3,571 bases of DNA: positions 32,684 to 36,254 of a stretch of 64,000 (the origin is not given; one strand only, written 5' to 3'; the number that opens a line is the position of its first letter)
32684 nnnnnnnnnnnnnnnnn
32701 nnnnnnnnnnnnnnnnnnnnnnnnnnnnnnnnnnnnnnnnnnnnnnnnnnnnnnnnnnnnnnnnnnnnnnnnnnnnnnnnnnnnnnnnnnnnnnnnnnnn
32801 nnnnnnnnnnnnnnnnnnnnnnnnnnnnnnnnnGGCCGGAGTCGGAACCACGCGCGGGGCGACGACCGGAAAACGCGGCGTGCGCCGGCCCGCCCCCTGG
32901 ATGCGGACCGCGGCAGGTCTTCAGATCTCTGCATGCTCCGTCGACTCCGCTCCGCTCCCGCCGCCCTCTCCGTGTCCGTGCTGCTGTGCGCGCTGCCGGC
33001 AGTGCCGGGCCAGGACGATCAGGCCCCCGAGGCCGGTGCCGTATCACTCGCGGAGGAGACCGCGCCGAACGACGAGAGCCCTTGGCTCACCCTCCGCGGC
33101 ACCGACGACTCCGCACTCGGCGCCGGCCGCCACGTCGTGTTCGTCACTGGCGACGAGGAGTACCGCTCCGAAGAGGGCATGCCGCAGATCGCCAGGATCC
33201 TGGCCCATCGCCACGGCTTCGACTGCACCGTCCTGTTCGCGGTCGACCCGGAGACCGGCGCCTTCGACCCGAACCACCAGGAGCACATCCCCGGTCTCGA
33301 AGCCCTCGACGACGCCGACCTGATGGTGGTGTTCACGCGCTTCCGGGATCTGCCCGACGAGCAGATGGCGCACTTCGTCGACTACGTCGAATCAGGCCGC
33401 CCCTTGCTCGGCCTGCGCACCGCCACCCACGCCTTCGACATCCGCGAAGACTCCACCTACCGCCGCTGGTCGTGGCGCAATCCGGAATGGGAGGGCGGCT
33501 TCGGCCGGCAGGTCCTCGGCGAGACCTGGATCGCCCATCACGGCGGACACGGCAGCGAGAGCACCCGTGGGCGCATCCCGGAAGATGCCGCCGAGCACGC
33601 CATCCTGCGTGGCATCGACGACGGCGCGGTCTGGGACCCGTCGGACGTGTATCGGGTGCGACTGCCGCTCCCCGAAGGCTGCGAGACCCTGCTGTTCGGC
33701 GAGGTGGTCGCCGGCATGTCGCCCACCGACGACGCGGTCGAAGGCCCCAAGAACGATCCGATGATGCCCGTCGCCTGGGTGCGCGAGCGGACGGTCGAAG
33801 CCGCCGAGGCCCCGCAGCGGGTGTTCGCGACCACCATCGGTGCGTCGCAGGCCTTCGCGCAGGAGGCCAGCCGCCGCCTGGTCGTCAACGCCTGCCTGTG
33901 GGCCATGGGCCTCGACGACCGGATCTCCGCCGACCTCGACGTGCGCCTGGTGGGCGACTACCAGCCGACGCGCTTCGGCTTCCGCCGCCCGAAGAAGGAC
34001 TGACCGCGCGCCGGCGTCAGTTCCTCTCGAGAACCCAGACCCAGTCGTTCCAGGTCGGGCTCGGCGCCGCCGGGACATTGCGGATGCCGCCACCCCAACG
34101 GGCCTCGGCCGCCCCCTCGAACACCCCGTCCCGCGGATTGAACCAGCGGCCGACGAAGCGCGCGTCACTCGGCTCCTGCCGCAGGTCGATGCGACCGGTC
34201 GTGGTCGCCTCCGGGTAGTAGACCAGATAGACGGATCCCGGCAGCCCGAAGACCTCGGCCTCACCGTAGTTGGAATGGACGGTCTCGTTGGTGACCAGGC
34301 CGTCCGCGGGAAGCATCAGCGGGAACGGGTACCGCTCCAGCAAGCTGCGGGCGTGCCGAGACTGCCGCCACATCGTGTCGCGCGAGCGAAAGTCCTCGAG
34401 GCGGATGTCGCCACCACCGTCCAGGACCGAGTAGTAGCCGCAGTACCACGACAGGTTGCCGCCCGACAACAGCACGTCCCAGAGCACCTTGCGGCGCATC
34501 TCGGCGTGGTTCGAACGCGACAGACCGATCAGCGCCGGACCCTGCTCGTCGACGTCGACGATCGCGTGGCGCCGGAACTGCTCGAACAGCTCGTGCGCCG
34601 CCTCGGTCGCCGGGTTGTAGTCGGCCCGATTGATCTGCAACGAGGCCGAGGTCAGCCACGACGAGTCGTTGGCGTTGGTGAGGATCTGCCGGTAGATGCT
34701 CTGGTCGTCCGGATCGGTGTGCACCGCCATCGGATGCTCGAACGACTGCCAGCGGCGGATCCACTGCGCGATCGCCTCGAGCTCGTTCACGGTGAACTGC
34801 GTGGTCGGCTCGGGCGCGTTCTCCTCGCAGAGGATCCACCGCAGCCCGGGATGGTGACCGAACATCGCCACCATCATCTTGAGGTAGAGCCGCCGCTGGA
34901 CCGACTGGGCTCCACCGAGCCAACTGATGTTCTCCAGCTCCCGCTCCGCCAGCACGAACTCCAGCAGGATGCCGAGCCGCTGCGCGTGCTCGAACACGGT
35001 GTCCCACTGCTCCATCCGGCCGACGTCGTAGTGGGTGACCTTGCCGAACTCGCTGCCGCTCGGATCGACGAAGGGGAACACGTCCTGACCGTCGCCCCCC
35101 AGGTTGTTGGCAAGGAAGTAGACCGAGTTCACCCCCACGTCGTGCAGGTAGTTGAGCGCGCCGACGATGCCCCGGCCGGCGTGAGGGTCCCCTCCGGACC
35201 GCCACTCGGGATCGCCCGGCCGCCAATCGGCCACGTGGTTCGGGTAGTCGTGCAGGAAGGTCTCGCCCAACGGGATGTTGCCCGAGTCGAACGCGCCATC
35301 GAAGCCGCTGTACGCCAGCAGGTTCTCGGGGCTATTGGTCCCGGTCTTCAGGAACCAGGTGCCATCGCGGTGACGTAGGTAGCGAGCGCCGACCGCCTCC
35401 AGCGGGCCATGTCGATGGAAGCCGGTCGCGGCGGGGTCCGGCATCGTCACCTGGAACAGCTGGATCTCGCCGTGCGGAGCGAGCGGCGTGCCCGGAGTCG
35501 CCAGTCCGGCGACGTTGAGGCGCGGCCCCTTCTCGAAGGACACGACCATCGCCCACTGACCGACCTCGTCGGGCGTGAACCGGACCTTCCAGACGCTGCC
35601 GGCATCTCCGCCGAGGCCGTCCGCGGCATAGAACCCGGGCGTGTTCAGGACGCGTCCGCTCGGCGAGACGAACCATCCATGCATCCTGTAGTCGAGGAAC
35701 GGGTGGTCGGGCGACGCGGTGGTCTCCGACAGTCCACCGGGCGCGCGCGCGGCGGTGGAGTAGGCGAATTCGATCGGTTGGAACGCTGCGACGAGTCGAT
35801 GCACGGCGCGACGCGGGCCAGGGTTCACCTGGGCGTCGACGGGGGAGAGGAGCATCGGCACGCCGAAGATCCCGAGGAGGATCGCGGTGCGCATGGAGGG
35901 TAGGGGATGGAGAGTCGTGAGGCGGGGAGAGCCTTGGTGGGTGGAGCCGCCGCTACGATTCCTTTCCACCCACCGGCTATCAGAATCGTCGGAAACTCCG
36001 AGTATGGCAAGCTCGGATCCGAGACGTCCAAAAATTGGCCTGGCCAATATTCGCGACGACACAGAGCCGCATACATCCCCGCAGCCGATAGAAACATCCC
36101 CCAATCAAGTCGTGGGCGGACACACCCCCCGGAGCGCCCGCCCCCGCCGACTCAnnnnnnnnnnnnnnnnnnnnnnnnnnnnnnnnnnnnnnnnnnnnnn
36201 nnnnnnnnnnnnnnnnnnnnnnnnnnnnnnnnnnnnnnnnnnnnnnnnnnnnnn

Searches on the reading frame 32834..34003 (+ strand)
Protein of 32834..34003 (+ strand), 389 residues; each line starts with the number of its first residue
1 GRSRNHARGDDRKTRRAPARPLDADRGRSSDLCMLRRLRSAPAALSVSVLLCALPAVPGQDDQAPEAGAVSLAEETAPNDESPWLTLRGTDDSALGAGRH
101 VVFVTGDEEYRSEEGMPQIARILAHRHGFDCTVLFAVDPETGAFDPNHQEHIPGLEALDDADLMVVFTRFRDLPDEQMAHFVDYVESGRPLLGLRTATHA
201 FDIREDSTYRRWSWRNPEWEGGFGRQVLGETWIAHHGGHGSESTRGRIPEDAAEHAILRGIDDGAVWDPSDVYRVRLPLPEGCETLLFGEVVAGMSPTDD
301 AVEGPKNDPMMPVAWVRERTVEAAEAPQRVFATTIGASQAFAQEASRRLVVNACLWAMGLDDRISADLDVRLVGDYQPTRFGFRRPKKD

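Call 66: search_protein_families(library=pfam, proteins=[window:32834-34003:+], max_evalue=0.001)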
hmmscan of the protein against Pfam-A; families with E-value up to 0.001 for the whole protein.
window:32834-34003:+ (389 aa): 1 family
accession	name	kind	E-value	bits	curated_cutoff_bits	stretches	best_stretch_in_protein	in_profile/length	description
PF06283.17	ThuA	-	1.2e-10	42.4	33.4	1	141-357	42-209/209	Trehalose utilisation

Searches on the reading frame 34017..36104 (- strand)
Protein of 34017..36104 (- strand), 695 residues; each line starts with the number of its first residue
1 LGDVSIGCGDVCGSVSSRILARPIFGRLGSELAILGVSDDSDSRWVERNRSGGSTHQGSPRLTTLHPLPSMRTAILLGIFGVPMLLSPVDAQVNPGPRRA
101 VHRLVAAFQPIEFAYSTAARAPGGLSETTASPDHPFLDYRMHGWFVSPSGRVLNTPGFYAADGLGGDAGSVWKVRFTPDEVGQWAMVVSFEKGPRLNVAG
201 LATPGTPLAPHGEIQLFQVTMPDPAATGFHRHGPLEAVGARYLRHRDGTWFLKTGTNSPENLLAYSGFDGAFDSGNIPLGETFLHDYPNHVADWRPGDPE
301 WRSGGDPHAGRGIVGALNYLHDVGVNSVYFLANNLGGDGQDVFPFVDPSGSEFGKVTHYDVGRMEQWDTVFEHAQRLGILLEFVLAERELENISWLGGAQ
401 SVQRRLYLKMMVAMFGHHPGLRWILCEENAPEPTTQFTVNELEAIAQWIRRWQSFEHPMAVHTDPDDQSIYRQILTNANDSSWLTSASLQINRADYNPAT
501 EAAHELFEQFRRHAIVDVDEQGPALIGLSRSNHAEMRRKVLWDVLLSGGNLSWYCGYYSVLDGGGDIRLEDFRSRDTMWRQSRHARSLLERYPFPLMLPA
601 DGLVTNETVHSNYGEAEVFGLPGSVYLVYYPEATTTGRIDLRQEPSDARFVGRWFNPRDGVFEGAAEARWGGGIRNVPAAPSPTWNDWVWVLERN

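Call 66: search_protein_families(library=pfam, proteins=[window:34017-36104:-], max_evalue=0.001)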
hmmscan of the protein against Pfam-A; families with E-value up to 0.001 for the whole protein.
window:34017-36104:- (695 aa): 2 families
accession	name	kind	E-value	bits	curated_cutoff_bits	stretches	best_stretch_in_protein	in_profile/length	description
PF16586.11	DUF5060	-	1.1e-12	48.5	27.2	1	130-190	16-69/70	Domain of unknown function (DUF5060)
PF12904.13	Collagen_bind_2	-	0.00045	20.4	22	1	615-693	15-92/92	Putative collagen-binding domain of a collagenase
